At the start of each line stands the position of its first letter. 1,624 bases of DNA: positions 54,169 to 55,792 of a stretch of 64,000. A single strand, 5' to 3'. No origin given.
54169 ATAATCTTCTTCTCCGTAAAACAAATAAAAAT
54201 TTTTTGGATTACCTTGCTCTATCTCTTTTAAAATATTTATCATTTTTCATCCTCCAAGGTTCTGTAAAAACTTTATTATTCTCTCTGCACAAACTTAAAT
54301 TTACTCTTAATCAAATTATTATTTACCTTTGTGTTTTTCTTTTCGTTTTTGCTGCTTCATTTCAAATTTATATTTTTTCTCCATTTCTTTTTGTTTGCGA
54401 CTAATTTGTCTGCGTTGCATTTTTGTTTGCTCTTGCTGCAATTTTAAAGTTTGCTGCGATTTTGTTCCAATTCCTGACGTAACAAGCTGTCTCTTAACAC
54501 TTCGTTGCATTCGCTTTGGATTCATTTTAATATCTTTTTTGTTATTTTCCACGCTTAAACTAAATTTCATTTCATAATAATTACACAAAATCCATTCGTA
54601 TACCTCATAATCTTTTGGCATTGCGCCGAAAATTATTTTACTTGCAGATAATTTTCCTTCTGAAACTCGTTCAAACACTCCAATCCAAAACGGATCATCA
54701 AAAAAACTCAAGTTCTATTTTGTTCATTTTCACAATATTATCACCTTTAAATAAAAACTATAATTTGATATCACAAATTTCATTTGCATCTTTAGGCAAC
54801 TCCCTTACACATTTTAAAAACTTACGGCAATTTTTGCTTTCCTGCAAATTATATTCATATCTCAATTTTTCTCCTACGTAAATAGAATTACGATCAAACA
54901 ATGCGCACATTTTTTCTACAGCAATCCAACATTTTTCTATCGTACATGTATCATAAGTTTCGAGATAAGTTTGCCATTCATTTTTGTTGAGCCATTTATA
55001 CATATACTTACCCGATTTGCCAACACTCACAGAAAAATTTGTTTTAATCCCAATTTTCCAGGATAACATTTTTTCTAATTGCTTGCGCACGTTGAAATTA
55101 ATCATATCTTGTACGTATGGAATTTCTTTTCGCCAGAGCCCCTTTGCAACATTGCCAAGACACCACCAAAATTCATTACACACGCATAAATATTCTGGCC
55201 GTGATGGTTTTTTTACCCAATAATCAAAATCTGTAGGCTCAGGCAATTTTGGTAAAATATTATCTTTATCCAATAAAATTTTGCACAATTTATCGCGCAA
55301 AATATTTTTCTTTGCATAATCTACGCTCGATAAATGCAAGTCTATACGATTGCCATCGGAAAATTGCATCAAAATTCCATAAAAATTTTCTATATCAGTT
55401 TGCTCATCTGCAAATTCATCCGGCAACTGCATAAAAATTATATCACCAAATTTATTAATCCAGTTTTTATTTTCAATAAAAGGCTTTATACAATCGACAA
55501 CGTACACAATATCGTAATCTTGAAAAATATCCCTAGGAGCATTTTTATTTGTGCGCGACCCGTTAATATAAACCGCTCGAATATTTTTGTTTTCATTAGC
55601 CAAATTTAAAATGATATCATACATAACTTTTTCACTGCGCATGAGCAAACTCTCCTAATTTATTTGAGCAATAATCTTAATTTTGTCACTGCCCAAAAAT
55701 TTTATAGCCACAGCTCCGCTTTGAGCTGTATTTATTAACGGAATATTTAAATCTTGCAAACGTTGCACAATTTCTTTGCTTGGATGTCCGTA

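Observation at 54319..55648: ANT(6)-type aminoglycoside nucleotidyltransferase plus YjdF-like gene wedged between comEC and holA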

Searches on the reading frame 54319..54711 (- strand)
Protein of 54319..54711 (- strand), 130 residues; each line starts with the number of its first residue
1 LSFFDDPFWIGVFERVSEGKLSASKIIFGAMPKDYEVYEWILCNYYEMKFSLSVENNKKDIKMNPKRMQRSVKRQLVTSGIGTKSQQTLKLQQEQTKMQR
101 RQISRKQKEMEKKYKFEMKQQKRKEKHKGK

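Call 3: search_protein_families(library=pfam, proteins=[window:54319-54711:-], max_evalue=0.01)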
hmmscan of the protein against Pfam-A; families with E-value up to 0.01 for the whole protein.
window:54319-54711:- (130 aa): 2 families
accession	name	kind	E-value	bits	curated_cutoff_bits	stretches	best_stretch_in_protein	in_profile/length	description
PF11208.13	DUF2992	-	6.8e-46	156.2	23.8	1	3-130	4-132/132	Protein of unknown function (DUF2992)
PF04315.17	EpmC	-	0.0035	17.5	23.8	1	37-94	91-150/162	Elongation factor P hydroxylase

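Call 4: search_protein_families(library=ncbifam, proteins=[window:54319-54711:-], max_evalue=0.01)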
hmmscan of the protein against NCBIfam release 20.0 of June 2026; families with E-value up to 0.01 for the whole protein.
window:54319-54711:- (130 aa): 0 families

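Call 6: search_solved_structures(query=window:54319-54711:-, max_evalue=1, show_alignments=1)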
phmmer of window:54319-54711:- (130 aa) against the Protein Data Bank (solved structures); distinct sequences matched with E-value up to 1: 2.
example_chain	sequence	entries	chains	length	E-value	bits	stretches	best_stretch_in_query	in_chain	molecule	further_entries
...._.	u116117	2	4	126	0.42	14.1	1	71-115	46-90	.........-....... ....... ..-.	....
6mvm_A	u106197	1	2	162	0.96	12.9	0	9-45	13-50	Transcriptional regulator LasR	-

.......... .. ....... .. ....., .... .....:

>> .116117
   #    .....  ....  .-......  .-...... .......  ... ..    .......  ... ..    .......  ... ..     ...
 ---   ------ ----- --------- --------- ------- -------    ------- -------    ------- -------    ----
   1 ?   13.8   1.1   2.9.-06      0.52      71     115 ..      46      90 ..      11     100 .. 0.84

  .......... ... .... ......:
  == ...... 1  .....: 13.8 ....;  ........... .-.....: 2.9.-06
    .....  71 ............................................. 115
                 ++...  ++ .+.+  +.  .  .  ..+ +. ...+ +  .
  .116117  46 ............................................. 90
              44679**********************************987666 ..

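Call 60: search_protein_families(library=padloc, proteins=[P0196, window:54319-54711:-], max_evalue=0.01)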
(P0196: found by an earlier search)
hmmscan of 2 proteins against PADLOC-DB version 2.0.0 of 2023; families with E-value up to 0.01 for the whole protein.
P0196 (136 aa): 1 family
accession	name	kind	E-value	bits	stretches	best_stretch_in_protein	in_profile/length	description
PDLC01713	typeIV_Cas6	-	0.00039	18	1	18-107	102-185/244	Cas6_2_IVA1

window:54319-54711:- (130 aa): 1 family
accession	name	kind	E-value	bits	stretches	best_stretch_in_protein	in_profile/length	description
PDLC01713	typeIV_Cas6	-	0.00062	17.4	1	13-102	103-185/244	Cas6_2_IVA1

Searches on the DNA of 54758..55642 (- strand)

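Call 36: search_rna_families(source=L094, start=4300, end=5200, threshold=gathering)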
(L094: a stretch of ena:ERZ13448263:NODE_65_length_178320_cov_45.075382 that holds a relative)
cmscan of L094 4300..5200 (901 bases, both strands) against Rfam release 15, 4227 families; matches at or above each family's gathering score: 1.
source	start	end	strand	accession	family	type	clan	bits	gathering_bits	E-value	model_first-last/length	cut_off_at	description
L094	4790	4910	+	RF01764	azaaromatic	Cis-reg; riboswitch;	-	69.2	45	1.4e-13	1-101/101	no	azaaromatic riboswitch aptamer (yjdF RNA)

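Call 74: search_rna_families(sources=[L099, L104, L106, L110, L112, L114, L125, L126, L133, L139, L141, L146, L156, L157, L161, L166, L170, L175], threshold=gathering)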
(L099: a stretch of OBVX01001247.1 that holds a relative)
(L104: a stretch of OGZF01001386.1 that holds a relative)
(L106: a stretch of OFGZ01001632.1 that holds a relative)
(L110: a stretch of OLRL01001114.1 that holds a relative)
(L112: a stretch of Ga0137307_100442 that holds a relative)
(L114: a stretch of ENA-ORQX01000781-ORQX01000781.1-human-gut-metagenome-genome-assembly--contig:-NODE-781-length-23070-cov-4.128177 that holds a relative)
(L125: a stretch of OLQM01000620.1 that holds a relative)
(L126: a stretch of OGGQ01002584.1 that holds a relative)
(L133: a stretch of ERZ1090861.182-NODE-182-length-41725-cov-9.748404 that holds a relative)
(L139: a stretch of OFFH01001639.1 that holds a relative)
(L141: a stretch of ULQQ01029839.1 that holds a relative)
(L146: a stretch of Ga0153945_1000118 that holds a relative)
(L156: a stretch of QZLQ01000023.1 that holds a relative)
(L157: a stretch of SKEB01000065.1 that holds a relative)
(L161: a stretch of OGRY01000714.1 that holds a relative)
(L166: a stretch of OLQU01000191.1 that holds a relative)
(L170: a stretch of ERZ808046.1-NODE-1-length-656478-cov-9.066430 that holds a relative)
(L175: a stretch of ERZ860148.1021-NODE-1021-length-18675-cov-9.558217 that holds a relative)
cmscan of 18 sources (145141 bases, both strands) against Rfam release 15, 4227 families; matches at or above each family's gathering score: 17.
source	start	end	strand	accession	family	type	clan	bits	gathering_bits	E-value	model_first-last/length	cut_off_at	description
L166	3828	3953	+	RF01764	azaaromatic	Cis-reg; riboswitch;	-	76.3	45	3.1e-13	1-101/101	no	azaaromatic riboswitch aptamer (yjdF RNA)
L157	3839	3963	+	RF01764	azaaromatic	Cis-reg; riboswitch;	-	76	45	3.6e-13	1-101/101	no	azaaromatic riboswitch aptamer (yjdF RNA)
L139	3843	3969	+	RF01764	azaaromatic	Cis-reg; riboswitch;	-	71.5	45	5.6e-12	1-101/101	no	azaaromatic riboswitch aptamer (yjdF RNA)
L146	3835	3967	+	RF01764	azaaromatic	Cis-reg; riboswitch;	-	68.4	45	3.6e-11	1-101/101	no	azaaromatic riboswitch aptamer (yjdF RNA)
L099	3838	3958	+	RF01764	azaaromatic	Cis-reg; riboswitch;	-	68.2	45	4.2e-11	1-101/101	no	azaaromatic riboswitch aptamer (yjdF RNA)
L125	3838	3958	+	RF01764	azaaromatic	Cis-reg; riboswitch;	-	68.2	45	4.2e-11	1-101/101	no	azaaromatic riboswitch aptamer (yjdF RNA)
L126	3838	3958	+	RF01764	azaaromatic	Cis-reg; riboswitch;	-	68.2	45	4.2e-11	1-101/101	no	azaaromatic riboswitch aptamer (yjdF RNA)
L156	3849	3975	+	RF01764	azaaromatic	Cis-reg; riboswitch;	-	68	45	4.7e-11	1-101/101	no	azaaromatic riboswitch aptamer (yjdF RNA)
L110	3838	3958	+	RF01764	azaaromatic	Cis-reg; riboswitch;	-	67.2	45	7.4e-11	1-101/101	no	azaaromatic riboswitch aptamer (yjdF RNA)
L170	3733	3853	+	RF01764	azaaromatic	Cis-reg; riboswitch;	-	67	45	8.4e-11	1-101/101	no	azaaromatic riboswitch aptamer (yjdF RNA)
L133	3837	3960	+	RF01764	azaaromatic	Cis-reg; riboswitch;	-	64.2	45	4.8e-10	1-101/101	no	azaaromatic riboswitch aptamer (yjdF RNA)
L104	3835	3960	+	RF01764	azaaromatic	Cis-reg; riboswitch;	-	63.9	45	5.5e-10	1-101/101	no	azaaromatic riboswitch aptamer (yjdF RNA)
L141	3767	3892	+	RF01764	azaaromatic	Cis-reg; riboswitch;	-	63.9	45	5.8e-10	1-101/101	no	azaaromatic riboswitch aptamer (yjdF RNA)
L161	3839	3963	+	RF01764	azaaromatic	Cis-reg; riboswitch;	-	63.6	45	6.8e-10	1-101/101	no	azaaromatic riboswitch aptamer (yjdF RNA)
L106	3838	3958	+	RF01764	azaaromatic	Cis-reg; riboswitch;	-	63.4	45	7.6e-10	1-101/101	no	azaaromatic riboswitch aptamer (yjdF RNA)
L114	3835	3960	+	RF01764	azaaromatic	Cis-reg; riboswitch;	-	62.7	45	1.2e-09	1-101/101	no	azaaromatic riboswitch aptamer (yjdF RNA)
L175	3830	3962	+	RF01764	azaaromatic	Cis-reg; riboswitch;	-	62.5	45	1.3e-09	1-101/101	no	azaaromatic riboswitch aptamer (yjdF RNA)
